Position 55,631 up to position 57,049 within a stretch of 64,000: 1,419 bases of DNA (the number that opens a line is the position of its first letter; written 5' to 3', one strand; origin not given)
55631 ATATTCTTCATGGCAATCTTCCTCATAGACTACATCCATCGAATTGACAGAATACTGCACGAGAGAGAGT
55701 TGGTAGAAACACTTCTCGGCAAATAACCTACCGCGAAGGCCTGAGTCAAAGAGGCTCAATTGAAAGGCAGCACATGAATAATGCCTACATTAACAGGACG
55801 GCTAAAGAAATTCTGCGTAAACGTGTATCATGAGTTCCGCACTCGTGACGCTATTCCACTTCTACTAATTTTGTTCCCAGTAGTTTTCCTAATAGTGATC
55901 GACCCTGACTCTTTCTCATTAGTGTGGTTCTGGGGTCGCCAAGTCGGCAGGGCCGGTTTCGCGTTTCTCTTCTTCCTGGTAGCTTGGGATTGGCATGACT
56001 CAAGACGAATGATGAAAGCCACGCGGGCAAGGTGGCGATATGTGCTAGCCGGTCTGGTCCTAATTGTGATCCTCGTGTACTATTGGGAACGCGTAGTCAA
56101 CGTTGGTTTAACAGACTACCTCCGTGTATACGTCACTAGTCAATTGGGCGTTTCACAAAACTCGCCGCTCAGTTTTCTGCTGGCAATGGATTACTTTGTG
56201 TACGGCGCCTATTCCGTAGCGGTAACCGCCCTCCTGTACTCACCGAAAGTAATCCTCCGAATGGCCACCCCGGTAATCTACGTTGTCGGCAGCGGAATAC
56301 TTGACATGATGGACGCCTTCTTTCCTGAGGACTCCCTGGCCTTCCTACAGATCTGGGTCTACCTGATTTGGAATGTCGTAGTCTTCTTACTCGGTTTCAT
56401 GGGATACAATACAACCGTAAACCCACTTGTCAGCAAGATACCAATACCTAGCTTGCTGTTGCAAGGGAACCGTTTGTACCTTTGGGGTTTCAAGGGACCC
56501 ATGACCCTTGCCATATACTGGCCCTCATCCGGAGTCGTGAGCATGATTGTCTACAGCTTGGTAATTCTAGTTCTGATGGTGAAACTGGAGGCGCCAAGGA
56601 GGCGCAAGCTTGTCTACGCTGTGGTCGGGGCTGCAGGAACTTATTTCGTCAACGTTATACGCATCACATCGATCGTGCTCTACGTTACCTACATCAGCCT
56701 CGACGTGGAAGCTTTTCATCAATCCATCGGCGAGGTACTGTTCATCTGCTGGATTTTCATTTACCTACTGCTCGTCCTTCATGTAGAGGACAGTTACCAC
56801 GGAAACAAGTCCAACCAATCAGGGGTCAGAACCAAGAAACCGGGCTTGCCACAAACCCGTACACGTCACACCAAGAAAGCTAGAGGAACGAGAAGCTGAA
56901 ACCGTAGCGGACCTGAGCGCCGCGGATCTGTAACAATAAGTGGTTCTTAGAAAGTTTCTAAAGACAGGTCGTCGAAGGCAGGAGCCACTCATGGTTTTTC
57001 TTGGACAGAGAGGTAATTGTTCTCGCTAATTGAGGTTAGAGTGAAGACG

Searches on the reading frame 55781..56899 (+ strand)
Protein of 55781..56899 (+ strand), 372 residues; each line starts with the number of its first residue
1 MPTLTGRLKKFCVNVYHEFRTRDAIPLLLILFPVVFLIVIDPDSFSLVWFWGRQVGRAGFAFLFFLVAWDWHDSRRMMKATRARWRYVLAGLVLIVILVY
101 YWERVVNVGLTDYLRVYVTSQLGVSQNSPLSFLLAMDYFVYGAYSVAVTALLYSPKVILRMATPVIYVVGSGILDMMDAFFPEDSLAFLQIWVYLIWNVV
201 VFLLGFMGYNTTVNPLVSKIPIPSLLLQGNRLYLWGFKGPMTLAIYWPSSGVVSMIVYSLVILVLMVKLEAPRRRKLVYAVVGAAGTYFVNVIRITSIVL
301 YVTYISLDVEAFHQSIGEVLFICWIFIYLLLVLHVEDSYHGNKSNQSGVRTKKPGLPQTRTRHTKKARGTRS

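Call 25: search_protein_families(library=ncbifam, proteins=[window:55781-56899:+], max_evalue=0.01)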
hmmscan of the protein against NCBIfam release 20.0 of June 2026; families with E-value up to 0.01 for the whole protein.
window:55781-56899:+ (372 aa): 4 families
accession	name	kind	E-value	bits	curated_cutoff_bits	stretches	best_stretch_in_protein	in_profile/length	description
TIGR04297.1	thauma_sortase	exception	5.6e-34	118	250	1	27-347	4-301/307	thaumarchaeosortase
TIGR04178.1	exo_archaeo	signature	2.5e-12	46.9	23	1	244-335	2-94/97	exosortase/archaeosortase family protein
TIGR03762.1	archaeo_artC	exception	2.9e-05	24.1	100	1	188-331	128-271/274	archaeosortase C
NF046081.1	exosort_XrtX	exception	0.003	17.5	170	1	237-336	67-160/168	exosortase X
